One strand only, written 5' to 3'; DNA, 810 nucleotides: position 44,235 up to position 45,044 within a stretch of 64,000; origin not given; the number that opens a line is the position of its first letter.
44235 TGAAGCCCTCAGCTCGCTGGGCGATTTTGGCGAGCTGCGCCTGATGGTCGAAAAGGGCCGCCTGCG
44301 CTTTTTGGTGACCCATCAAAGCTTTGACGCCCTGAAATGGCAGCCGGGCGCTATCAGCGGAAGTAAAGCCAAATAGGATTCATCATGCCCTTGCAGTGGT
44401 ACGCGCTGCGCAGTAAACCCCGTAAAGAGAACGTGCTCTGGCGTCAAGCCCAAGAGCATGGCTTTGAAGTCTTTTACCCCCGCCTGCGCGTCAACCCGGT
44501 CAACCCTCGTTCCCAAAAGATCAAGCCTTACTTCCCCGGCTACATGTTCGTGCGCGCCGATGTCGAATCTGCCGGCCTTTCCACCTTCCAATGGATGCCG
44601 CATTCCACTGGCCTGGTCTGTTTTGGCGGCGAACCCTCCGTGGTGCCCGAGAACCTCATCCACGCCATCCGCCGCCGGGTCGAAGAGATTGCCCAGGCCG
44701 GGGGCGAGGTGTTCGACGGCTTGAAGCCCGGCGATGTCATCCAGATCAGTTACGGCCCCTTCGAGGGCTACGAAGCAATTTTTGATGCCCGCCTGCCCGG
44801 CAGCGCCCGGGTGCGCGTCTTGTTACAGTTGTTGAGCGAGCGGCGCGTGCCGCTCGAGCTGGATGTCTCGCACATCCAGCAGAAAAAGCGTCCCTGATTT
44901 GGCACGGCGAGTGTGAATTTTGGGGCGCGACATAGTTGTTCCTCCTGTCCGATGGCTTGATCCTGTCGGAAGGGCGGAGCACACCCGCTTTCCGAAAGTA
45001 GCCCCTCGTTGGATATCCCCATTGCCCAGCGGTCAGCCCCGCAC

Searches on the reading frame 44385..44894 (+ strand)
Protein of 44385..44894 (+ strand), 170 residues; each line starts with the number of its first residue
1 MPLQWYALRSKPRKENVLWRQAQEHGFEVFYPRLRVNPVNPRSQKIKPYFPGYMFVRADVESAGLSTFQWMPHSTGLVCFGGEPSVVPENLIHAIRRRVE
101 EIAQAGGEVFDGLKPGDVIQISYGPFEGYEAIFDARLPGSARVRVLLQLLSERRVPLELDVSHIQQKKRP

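Call 17: search_protein_families(library=ncbifam, proteins=[window:44385-44894:+], max_evalue=10)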
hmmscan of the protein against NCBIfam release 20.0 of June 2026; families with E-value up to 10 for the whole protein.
window:44385-44894:+ (170 aa): 7 families
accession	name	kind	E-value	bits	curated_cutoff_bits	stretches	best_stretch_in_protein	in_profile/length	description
TIGR01955.1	RfaH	equivalog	5e-22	78.6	144.5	1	5-153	1-148/159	transcription/translation regulatory transformer protein RfaH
NF006534.0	PRK09014.1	equivalog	4.2e-17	62.5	124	1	4-160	3-155/162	transcription/translation regulatory transformer protein RfaH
NF033644.1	antiterm_UpxY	subfamily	4.9e-14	52.6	100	1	5-145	1-146/164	UpxY family transcription antiterminator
TIGR00922.1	nusG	equivalog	9.5e-11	41.8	135.7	1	23-165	28-170/172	transcription termination/antitermination protein NusG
NF033641.1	antiterm_LoaP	exception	6.6e-06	26.3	125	1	5-151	1-152/166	antiterminator LoaP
TIGR00405.1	KOW_elon_Spt5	equivalog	0.039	13.9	69.95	1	51-159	38-130/145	transcription elongation factor Spt5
TIGR01956.2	NusG_myco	equivalog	0.12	11.9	150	1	48-83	85-120/239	transcription termination/antitermination protein NusG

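Call 58: find_encoding_contigs(protein=window:44385-44894:+, flank=10000, max_places=8)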
Protein window:44385-44894:+ (170 aa): 7 contigs read that carry it; 6 places shown.
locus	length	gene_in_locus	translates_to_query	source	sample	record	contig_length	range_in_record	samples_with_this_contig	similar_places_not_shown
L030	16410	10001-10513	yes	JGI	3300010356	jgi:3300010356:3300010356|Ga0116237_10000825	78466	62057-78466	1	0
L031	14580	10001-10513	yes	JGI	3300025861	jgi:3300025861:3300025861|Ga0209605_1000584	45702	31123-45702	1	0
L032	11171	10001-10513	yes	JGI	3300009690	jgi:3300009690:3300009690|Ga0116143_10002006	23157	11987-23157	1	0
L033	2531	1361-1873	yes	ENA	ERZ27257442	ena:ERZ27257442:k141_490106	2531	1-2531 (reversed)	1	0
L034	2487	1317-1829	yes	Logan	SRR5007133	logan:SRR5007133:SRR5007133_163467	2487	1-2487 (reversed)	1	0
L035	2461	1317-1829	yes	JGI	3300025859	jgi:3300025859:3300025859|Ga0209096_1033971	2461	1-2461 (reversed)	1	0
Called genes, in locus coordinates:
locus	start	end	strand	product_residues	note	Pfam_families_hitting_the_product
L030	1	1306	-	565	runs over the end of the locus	PF01368:DHH, PF02272:DHHA1, PF17768:RecJ_OB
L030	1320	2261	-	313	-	PF00480:ROK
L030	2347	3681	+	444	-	PF01933:CofD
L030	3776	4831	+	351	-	PF00044:Gp_dh_N, PF02800:Gp_dh_C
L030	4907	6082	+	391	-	PF00162:PGK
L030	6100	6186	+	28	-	-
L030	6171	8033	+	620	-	PF00069:Pkinase, PF01636:APH (faint), PF07714:PK_Tyr_Ser-Thr, PF14559:TPR_19 (faint), PF03109:ABC1 (weak), PF13432:TPR_16 (faint)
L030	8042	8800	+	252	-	PF00121:TIM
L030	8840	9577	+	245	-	-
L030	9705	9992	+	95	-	-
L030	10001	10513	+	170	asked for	PF02357:NusG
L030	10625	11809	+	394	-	PF14907:NTP_transf_5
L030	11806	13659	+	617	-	PF07719:TPR_2 (faint), PF04932:Wzy_C, PF14559:TPR_19 (weak)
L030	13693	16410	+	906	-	?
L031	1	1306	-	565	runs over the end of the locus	PF01368:DHH, PF02272:DHHA1, PF17768:RecJ_OB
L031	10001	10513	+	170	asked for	PF02357:NusG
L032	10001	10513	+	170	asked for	PF02357:NusG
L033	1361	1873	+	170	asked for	PF02357:NusG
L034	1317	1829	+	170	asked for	PF02357:NusG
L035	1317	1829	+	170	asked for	PF02357:NusG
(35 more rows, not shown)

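Call 66: find_homologous_proteins(query=window:44385-44894:+, max_evalue=1e-10)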
Query window:44385-44894:+ (170 aa): 2509 proteins with E <= 1e-10 among 2601 candidates; the best 120 are listed.
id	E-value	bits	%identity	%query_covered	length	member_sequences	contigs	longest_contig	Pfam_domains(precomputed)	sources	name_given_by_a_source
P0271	1.4e-110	385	100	100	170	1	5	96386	PF02357.25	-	-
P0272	3.4e-110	384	99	100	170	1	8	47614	PF02357.25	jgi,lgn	-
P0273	1.2e-109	382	99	100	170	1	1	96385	PF02357.25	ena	-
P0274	1.7e-109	382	99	100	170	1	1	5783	PF02357.25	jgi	-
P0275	2.2e-109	381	99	100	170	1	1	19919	PF02357.25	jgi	-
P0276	7.7e-106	370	96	99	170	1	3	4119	PF02357.25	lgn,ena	-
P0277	2.1e-105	368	96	99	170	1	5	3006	PF02357.25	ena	-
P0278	7.3e-105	366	95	99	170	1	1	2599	PF02357.25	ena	-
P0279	2.8e-104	364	95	99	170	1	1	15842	PF02357.25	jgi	jgi:transcriptional antiterminator RfaH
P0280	5.8e-92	324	81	99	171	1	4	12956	PF02357.25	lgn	-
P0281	9.2e-92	324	80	99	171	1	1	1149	PF02357.25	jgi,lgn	jgi:transcriptional antiterminator RfaH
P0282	1.1e-88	314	79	96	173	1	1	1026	PF02357.25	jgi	jgi:transcription antitermination factor NusG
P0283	1.4e-87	310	78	99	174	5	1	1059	PF02357.25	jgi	-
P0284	2.7e-87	309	77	99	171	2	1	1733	PF02357.25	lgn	-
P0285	1.2e-86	307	78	99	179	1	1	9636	PF02357.25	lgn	-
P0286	1.3e-86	307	75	99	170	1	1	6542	PF02357.25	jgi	-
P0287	1.7e-86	307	75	99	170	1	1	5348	PF02357.25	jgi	-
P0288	3.3e-86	306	76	100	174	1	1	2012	PF02357.25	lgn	-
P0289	5.7e-86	305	74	100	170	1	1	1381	PF02357.25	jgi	jgi:transcription antitermination factor NusG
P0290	6.7e-86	305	75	99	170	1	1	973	PF02357.25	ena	-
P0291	2.4e-85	303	75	99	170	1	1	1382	PF02357.25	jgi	jgi:transcription antitermination factor NusG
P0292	3.4e-85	302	75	99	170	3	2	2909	PF02357.25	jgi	jgi:transcription antitermination factor NusG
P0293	3.4e-85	302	76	99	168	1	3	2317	PF02357.25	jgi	jgi:transcription antitermination factor NusG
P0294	4.2e-85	302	78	99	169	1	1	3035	PF02357.25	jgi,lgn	jgi:transcriptional antiterminator RfaH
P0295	5.3e-85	302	76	99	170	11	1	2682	PF02357.25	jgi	jgi:transcription antitermination factor NusG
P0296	1.2e-84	301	74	99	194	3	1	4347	PF02357.25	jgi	jgi:transcription antitermination factor NusG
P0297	1.2e-84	301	75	99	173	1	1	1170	PF02357.25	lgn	-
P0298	1.2e-84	301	75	99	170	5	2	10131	PF02357.25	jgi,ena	jgi:transcription antitermination factor NusG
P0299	1.3e-84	300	77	99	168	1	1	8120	PF02357.25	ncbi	-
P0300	1.3e-84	300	75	99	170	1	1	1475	PF02357.25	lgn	-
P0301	1.3e-84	300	75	99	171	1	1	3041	PF02357.25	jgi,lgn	jgi:transcriptional antiterminator RfaH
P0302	1.4e-84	300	77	99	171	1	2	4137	PF02357.25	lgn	-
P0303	1.4e-84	300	74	100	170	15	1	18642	PF02357.25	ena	-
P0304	2.2e-84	300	75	99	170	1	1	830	PF02357.25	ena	-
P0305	3.5e-84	299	76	99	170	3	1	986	PF02357.25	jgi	jgi:transcriptional antiterminator RfaH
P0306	3.8e-84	299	75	100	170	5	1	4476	PF02357.25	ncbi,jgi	jgi:transcriptional antiterminator RfaH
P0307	7.5e-84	298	76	99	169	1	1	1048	PF02357.25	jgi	jgi:transcription antitermination factor NusG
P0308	8.1e-84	298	74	99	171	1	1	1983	PF02357.25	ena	-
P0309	8.8e-84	298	76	99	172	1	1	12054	PF02357.25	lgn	-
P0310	1.3e-83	297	77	99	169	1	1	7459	PF02357.25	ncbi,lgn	-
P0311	1.6e-83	297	74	100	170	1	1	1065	PF02357.25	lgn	-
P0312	2.1e-83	297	73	99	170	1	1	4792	PF02357.25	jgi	jgi:transcriptional antiterminator RfaH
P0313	2.3e-83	296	73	100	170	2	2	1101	PF02357.25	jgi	-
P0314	2.5e-83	296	75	99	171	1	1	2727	PF02357.25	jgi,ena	-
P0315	2.6e-83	296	74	99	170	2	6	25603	PF02357.25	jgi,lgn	jgi:transcriptional antiterminator RfaH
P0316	3.3e-83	296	74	99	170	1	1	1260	PF02357.25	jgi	jgi:transcription antitermination factor NusG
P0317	3.4e-83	296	75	99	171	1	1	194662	PF02357.25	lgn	-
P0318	4.4e-83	295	73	99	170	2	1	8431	PF02357.25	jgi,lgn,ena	-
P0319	6.3e-83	295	75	99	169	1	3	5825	PF02357.25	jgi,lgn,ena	jgi:transcription antitermination factor NusG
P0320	6.5e-83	295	74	99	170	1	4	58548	PF02357.25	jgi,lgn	jgi:transcription antitermination factor NusG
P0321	6.9e-83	295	74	99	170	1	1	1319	PF02357.25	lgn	-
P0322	8.5e-83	295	74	99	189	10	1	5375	PF02357.25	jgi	jgi:transcriptional antiterminator RfaH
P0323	8.7e-83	295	76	99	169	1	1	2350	PF02357.25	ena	-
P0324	1.0e-82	294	75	99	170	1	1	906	PF02357.25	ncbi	-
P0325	1.0e-82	294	72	99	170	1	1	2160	PF02357.25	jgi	jgi:transcriptional antiterminator RfaH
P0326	1.2e-82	294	76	99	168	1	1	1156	PF02357.25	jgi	-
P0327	1.2e-82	294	76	99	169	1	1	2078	PF02357.25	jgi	jgi:transcriptional antiterminator RfaH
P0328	1.3e-82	294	73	99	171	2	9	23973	PF02357.25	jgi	jgi:transcription antitermination factor NusG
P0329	1.6e-82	294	73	99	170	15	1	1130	PF02357.25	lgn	-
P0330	1.7e-82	294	74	99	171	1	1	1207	PF02357.25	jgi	jgi:transcription antitermination factor NusG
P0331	1.7e-82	294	73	99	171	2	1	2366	PF02357.25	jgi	jgi:transcriptional antiterminator RfaH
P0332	1.7e-82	294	73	99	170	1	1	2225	PF02357.25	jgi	jgi:transcriptional antiterminator RfaH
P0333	2.1e-82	293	76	99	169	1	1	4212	PF02357.25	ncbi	-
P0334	2.2e-82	293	72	99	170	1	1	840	PF02357.25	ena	-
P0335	2.9e-82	293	75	99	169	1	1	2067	PF02357.25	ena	-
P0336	3.0e-82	293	73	99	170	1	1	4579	PF02357.25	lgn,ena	-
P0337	3.2e-82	293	76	99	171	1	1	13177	PF02357.25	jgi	jgi:transcription antitermination factor NusG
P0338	3.3e-82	293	72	100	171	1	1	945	PF02357.25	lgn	-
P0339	3.9e-82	292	73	99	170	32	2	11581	PF02357.25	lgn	-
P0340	4.7e-82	292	74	100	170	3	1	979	PF02357.25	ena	-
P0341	5.3e-82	292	75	99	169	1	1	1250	PF02357.25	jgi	jgi:transcriptional antiterminator RfaH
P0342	6.2e-82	292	72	99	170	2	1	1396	PF02357.25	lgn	-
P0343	6.7e-82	292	73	99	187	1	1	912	PF02357.25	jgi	jgi:transcriptional antiterminator RfaH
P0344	7.6e-82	291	74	100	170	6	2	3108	PF02357.25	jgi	-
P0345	7.8e-82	291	73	99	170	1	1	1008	PF02357.25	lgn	-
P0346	8.6e-82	291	73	99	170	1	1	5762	PF02357.25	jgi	jgi:transcriptional antiterminator RfaH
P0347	8.8e-82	291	71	99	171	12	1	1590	PF02357.25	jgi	-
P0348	9.1e-82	291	72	100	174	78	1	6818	PF02357.25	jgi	jgi:transcription antitermination factor NusG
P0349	9.6e-82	291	75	99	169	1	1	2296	PF02357.25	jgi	jgi:transcriptional antiterminator RfaH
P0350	1.0e-81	291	74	100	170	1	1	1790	PF02357.25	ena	-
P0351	1.0e-81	291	75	99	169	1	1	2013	PF02357.25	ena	-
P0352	1.2e-81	291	73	99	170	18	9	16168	PF02357.25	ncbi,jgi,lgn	ncbi:MAG: transcription termination/antitermination NusG family protein [Anaerolineales bacterium]|j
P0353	1.2e-81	291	73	99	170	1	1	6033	PF02357.25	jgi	jgi:transcriptional antiterminator RfaH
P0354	1.2e-81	291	72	99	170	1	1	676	PF02357.25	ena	-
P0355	1.4e-81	291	73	99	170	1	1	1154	PF02357.25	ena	-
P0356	1.4e-81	291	74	99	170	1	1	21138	PF02357.25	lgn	-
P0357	1.6e-81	290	74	99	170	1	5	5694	PF02357.25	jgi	jgi:transcription antitermination factor NusG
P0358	1.7e-81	290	73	99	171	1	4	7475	PF02357.25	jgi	jgi:transcription antitermination factor NusG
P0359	1.7e-81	290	72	99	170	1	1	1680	PF02357.25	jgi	jgi:transcription antitermination factor NusG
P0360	1.7e-81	290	75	99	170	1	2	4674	PF02357.25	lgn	-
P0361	1.9e-81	290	74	99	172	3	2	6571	PF02357.25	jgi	jgi:transcription elongation factor/antiterminator RfaH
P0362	2.0e-81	290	74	99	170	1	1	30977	PF02357.25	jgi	jgi:transcription antitermination factor NusG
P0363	2.7e-81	290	74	99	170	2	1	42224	PF02357.25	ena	-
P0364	3.2e-81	289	74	99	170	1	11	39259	PF02357.25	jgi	jgi:transcription antitermination factor NusG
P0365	3.9e-81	289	72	99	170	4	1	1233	PF02357.25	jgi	jgi:transcriptional antiterminator RfaH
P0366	4.1e-81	289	73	99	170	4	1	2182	PF02357.25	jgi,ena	-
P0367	4.3e-81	289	73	97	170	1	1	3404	PF02357.25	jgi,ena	jgi:transcriptional antiterminator RfaH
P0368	5.8e-81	289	73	99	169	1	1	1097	PF02357.25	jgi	jgi:transcription elongation factor/antiterminator RfaH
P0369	6.0e-81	289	72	99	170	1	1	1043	PF02357.25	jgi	-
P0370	6.7e-81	288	75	99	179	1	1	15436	PF02357.25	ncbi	-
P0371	7.7e-81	288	71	100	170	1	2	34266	PF02357.25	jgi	jgi:transcription antitermination factor NusG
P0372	9.1e-81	288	74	99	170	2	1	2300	PF02357.25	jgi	jgi:transcription antitermination factor NusG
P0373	9.6e-81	288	74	99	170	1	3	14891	PF02357.25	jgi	jgi:transcription antitermination factor NusG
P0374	1.0e-80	288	73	99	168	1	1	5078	PF02357.25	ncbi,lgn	-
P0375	1.1e-80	288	71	99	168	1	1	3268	PF02357.25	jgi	jgi:transcriptional antiterminator RfaH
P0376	1.3e-80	287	72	100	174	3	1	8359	PF02357.25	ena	-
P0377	1.6e-80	287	71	99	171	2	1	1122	PF02357.25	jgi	-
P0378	1.6e-80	287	69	99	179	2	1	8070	PF02357.25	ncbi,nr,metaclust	ncbi:MAG: hypothetical protein A2136_02275 [Chloroflexi bacterium RBG_16_54_11]|nr:MAG: hypothetical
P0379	1.7e-80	287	70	99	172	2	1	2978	PF02357.25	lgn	-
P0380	1.8e-80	287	73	99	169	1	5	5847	PF02357.25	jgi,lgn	jgi:transcription antitermination factor NusG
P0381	2.0e-80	287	71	100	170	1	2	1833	PF02357.25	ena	-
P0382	2.1e-80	287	71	100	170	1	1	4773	PF02357.25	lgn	-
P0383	2.4e-80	287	71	99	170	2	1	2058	PF02357.25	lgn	-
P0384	2.6e-80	286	71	99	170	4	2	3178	PF02357.25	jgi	-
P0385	3.1e-80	286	71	99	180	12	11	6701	PF02357.25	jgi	jgi:transcriptional antiterminator RfaH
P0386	3.3e-80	286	73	98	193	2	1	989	PF02357.25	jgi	-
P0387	3.6e-80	286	71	99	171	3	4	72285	PF02357.25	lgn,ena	-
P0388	3.9e-80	286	75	99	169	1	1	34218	PF02357.25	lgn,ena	-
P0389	4.0e-80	286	71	99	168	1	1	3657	PF02357.25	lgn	-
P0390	4.1e-80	286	69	99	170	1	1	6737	PF02357.25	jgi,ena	-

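Call 67: find_encoding_contigs(protein=P0272, flank=10000, max_places=6)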
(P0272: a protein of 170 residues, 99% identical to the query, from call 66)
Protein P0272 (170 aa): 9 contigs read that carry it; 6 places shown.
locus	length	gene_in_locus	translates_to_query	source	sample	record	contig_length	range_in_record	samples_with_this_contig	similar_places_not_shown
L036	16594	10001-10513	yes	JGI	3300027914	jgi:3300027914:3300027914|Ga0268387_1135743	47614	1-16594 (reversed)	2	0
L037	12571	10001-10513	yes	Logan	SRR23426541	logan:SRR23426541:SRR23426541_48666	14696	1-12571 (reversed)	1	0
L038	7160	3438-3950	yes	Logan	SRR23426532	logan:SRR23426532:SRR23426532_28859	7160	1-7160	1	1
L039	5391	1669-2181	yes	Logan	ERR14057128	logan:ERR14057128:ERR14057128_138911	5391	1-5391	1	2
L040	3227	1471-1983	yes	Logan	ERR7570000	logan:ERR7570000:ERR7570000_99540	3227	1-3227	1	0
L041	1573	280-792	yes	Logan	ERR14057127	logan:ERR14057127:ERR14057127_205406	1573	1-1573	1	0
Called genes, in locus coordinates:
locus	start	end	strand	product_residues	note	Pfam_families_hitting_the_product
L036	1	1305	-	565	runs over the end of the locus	PF01368:DHH, PF02272:DHHA1, PF17768:RecJ_OB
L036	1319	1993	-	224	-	PF00480:ROK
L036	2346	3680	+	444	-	PF01933:CofD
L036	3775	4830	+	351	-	PF00044:Gp_dh_N, PF02800:Gp_dh_C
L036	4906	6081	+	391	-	PF00162:PGK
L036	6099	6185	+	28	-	-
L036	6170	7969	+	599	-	PF00069:Pkinase, PF01636:APH (faint), PF07714:PK_Tyr_Ser-Thr, PF03109:ABC1 (weak)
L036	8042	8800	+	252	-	PF00121:TIM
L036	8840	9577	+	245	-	-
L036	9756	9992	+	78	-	-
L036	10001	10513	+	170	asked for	PF02357:NusG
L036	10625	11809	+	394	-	PF14907:NTP_transf_5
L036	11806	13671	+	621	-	PF04932:Wzy_C, PF07719:TPR_2 (faint), PF14559:TPR_19 (weak)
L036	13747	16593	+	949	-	?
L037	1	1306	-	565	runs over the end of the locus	PF01368:DHH, PF02272:DHHA1, PF17768:RecJ_OB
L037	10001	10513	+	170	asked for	PF02357:NusG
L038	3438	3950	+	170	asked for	PF02357:NusG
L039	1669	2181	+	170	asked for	PF02357:NusG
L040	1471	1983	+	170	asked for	PF02357:NusG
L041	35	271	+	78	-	-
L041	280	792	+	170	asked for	PF02357:NusG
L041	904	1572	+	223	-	?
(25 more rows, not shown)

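Call 68: find_encoding_contigs(protein=P0275, flank=10000, max_places=4)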
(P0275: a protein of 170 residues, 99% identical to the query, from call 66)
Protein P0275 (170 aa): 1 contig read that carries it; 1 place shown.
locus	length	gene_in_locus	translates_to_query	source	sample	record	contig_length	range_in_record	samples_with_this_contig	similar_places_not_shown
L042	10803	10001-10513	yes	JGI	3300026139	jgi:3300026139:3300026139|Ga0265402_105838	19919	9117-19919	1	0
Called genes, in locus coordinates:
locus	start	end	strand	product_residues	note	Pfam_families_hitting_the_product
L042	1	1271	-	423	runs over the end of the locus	PF02403:Seryl_tRNA_N, PF00587:tRNA-synt_2b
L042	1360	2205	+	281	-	PF23023:Anti-Pycsar_Apyc1 (weak), PF00753:Lactamase_B (weak), PF12706:Lactamase_B_2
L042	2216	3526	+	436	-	PF00202:Aminotran_3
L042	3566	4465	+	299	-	PF01795:Methyltransf_5, PF08241:Methyltransf_11 (weak), PF08242:Methyltransf_12 (faint), PF13649:Methyltransf_25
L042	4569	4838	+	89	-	-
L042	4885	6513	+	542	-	PF03717:PBP_dimer, PF00905:Transpeptidase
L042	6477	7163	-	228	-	PF00753:Lactamase_B, PF12706:Lactamase_B_2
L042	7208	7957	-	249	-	PF01145:Band_7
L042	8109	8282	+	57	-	-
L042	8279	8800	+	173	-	PF00121:TIM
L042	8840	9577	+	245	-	-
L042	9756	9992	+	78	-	-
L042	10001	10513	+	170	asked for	PF02357:NusG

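Call 69: find_encoding_contigs(protein=P0279, flank=10000, max_places=4)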
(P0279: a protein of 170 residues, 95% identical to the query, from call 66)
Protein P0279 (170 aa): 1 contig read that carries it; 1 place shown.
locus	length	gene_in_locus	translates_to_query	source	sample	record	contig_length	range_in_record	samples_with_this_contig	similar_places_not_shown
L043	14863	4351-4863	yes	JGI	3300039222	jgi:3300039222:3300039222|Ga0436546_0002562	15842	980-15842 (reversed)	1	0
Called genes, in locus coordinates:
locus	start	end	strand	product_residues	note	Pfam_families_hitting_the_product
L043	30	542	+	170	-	PF00162:PGK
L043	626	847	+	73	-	-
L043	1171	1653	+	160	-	-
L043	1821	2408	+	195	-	PF13431:TPR_17 (faint), PF13432:TPR_16 (faint), PF13428:TPR_14 (faint), PF14559:TPR_19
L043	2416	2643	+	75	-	PF00121:TIM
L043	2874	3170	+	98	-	PF00121:TIM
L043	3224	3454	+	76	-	-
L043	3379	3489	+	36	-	-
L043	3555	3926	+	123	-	-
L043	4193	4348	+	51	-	-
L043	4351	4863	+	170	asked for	PF02357:NusG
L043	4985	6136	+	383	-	PF03706:LPG_synthase_TM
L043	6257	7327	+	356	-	PF03808:Glyco_tran_WecG, PF01451:LMWPc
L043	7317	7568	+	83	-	-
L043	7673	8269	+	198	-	-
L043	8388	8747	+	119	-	-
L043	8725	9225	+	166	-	-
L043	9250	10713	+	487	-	-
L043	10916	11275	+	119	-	PF04542:Sigma70_r2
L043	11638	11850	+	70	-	-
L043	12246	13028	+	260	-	PF00535:Glycos_transf_2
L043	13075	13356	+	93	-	-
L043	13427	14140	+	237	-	-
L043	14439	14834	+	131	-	-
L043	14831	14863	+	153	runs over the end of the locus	PF00534:Glycos_transf_1, PF13524:Glyco_trans_1_2, PF13692:Glyco_trans_1_4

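Call 73: find_encoding_contigs(protein=P0280, flank=10000, max_places=3)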
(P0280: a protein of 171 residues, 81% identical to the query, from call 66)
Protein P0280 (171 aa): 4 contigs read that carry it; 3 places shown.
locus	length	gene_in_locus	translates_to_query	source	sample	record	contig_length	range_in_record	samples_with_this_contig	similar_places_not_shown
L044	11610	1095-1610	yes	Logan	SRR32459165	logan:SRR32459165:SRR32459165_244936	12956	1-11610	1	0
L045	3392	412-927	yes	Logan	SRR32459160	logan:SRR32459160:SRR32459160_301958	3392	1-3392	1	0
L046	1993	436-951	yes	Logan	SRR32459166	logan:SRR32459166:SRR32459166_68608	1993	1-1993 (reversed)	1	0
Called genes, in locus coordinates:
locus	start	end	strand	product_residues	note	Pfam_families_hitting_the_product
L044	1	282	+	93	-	?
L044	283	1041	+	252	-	-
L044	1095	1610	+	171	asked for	PF02357:NusG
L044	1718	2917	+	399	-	PF14907:NTP_transf_5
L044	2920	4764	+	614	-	PF04932:Wzy_C, PF14559:TPR_19 (faint)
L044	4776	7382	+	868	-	PF13088:BNR_2 (faint)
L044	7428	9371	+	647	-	PF13522:GATase_6, PF13537:GATase_7, PF00733:Asn_synthase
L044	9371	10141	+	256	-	PF01061:ABC2_membrane, PF09796:QCR10 (faint)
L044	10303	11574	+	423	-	PF00005:ABC_tran, PF14524:Wzt_C (faint)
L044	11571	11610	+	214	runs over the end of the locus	PF13489:Methyltransf_23, PF07021:MetW (faint), PF13847:Methyltransf_31 (weak), PF08241:Methyltransf_11, PF08242:Methyltransf_12, PF13649:Methyltransf_25 (weak)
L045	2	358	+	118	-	?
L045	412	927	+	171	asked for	PF02357:NusG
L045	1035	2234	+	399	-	PF14907:NTP_transf_5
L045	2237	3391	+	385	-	?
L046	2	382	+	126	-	?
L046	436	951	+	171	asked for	PF02357:NusG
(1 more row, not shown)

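Call 74: find_encoding_contigs(protein=P0317, flank=10000, max_places=2)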
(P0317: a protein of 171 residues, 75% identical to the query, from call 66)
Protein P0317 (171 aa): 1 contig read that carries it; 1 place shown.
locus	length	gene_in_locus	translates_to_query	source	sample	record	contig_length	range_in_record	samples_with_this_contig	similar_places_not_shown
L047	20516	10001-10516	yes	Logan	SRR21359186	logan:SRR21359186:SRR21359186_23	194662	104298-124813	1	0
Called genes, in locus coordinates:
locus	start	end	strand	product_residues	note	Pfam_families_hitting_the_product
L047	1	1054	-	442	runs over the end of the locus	PF00004:AAA (faint)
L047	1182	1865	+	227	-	PF00535:Glycos_transf_2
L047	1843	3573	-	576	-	PF01368:DHH, PF02272:DHHA1, PF17768:RecJ_OB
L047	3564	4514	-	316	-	PF00480:ROK, PF02685:Glucokinase (faint)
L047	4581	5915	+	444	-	PF01933:CofD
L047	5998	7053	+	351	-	PF00044:Gp_dh_N, PF02800:Gp_dh_C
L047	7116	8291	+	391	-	PF00162:PGK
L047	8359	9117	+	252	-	PF00121:TIM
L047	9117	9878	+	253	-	-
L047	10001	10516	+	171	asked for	PF02357:NusG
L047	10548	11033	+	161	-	PF01451:LMWPc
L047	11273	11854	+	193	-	PF04542:Sigma70_r2, PF08281:Sigma70_r4_2, PF04545:Sigma70_r4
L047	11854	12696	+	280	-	PF02645:DegV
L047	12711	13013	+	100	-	-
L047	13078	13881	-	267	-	PF02593:DUF166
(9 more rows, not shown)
